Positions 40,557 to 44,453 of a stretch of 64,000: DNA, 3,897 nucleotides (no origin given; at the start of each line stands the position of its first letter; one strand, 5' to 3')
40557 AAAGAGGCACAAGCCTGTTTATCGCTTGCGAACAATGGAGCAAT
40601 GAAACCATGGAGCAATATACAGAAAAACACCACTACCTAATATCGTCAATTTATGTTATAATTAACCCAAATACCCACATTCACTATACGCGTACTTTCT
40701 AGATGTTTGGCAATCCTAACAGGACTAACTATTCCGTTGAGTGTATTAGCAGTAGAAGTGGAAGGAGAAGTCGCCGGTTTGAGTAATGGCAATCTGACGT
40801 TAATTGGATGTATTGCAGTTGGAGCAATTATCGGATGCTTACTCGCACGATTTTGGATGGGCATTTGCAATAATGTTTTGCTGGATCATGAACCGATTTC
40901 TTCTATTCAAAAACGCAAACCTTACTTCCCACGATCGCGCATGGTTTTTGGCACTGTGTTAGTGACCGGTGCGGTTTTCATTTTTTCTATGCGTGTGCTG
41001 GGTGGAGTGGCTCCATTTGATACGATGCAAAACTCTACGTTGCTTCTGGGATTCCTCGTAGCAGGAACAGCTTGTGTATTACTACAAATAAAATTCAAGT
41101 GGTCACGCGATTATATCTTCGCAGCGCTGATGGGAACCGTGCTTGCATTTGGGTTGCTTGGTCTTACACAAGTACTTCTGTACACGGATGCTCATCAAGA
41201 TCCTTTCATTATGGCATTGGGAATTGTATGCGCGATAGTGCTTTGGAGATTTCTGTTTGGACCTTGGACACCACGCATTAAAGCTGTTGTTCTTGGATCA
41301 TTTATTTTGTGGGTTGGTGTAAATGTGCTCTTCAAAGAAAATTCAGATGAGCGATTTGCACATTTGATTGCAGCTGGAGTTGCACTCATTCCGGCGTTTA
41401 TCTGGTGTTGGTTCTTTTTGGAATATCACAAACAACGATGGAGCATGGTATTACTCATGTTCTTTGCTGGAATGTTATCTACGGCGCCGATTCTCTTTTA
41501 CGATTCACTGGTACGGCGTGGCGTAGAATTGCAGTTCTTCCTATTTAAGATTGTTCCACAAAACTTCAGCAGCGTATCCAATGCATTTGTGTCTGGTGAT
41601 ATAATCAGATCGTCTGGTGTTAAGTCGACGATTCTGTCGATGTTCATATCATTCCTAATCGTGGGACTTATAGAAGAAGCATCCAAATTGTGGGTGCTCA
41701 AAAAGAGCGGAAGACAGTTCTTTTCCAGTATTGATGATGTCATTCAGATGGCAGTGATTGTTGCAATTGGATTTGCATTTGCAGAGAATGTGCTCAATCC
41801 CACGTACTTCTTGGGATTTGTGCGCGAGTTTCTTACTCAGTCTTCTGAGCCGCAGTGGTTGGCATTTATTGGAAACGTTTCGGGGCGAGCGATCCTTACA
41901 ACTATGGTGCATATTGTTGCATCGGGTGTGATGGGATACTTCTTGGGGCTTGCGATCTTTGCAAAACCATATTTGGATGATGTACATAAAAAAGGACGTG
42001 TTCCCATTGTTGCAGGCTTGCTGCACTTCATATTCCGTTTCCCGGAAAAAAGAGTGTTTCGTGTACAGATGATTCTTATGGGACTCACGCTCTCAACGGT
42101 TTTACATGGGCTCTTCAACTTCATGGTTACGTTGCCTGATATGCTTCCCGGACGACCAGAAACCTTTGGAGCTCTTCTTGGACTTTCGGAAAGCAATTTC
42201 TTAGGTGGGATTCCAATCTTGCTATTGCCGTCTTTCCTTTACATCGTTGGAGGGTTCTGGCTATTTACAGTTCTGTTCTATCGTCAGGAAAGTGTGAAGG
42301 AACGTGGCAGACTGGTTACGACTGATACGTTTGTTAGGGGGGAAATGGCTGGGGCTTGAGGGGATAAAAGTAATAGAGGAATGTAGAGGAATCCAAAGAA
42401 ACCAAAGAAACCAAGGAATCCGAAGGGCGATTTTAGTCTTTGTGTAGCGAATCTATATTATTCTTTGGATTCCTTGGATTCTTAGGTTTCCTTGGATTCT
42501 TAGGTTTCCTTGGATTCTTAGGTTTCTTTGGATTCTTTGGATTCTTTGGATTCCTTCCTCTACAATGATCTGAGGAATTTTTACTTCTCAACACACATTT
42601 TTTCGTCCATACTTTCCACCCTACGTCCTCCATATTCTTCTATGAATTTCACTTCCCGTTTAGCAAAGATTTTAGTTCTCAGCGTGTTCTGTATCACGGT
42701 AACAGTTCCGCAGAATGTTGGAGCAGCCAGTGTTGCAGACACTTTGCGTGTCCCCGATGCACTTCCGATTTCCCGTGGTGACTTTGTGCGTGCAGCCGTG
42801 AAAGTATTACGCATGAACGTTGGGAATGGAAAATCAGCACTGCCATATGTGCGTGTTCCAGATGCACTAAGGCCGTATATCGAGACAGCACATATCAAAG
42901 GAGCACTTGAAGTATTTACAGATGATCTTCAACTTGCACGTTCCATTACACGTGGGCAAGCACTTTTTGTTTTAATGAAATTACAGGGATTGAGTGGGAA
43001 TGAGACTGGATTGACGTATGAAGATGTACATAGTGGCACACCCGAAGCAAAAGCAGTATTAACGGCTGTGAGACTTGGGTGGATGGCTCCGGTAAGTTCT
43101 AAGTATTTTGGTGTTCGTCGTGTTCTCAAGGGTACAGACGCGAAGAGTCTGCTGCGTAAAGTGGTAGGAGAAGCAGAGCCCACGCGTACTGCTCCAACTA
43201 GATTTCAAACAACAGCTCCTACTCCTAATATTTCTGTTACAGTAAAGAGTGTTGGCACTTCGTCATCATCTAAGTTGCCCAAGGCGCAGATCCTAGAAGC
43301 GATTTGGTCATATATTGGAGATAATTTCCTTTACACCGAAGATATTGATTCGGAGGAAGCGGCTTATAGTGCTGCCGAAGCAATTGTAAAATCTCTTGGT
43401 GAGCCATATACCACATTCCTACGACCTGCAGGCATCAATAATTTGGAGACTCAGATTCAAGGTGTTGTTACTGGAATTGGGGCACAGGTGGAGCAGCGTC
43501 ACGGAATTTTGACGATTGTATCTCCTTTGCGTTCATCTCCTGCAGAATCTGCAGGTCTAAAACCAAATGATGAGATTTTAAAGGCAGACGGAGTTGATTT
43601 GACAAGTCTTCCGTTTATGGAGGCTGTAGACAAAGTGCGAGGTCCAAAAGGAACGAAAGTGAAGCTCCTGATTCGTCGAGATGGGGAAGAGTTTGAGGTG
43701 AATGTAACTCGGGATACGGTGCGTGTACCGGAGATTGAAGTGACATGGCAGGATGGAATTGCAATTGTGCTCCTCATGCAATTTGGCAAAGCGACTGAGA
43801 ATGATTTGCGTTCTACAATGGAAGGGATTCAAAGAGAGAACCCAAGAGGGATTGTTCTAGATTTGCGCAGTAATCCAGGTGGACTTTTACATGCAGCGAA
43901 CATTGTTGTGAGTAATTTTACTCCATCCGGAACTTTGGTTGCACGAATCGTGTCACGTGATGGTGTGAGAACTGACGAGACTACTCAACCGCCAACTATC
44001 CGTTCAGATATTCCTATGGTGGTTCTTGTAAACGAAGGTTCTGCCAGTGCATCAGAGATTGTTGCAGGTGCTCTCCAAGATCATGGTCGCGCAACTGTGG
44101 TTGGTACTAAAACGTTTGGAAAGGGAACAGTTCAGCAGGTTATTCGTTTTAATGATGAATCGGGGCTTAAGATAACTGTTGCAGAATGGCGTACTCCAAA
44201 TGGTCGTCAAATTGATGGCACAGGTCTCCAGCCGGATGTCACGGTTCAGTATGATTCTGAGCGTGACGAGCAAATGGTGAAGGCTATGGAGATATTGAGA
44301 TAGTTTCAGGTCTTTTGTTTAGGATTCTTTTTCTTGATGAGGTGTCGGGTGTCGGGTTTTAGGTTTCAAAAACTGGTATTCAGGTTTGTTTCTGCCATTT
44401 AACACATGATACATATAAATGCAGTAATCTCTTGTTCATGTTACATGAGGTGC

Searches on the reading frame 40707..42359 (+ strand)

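Call 60: search_protein_families(library=pfam, proteins=[window:40707-42359:+], max_evalue=0.01)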
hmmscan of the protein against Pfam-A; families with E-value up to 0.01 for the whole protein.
window:40707-42359:+ (550 aa): 2 families
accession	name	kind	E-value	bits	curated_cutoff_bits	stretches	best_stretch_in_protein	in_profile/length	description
PF13367.11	PrsW-protease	-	1.2e-13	51.5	23.5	1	244-477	2-177/196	PrsW family intramembrane metalloprotease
PF13886.12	TM7S3_TM198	-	4.1e-06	27.1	29.2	1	79-255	22-189/199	TM7S3/TM198-like domain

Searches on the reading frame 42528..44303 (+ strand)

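Call 60: search_protein_families(library=pfam, proteins=[window:42528-44303:+], max_evalue=0.01)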
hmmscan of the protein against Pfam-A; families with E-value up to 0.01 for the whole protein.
window:42528-44303:+ (591 aa): 4 families
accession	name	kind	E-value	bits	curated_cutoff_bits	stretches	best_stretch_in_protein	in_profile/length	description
PF03572.23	Peptidase_S41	-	1.8e-49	168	24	1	411-573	2-165/165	Peptidase family S41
PF13180.12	PDZ_2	-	4.6e-12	46.5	27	1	316-393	2-78/80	PDZ domain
PF17820.7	PDZ_6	-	2.4e-09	37.2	27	1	332-384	4-54/54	PDZ domain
PF00595.29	PDZ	-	3.7e-09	37.3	23.2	1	327-383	26-81/81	PDZ domain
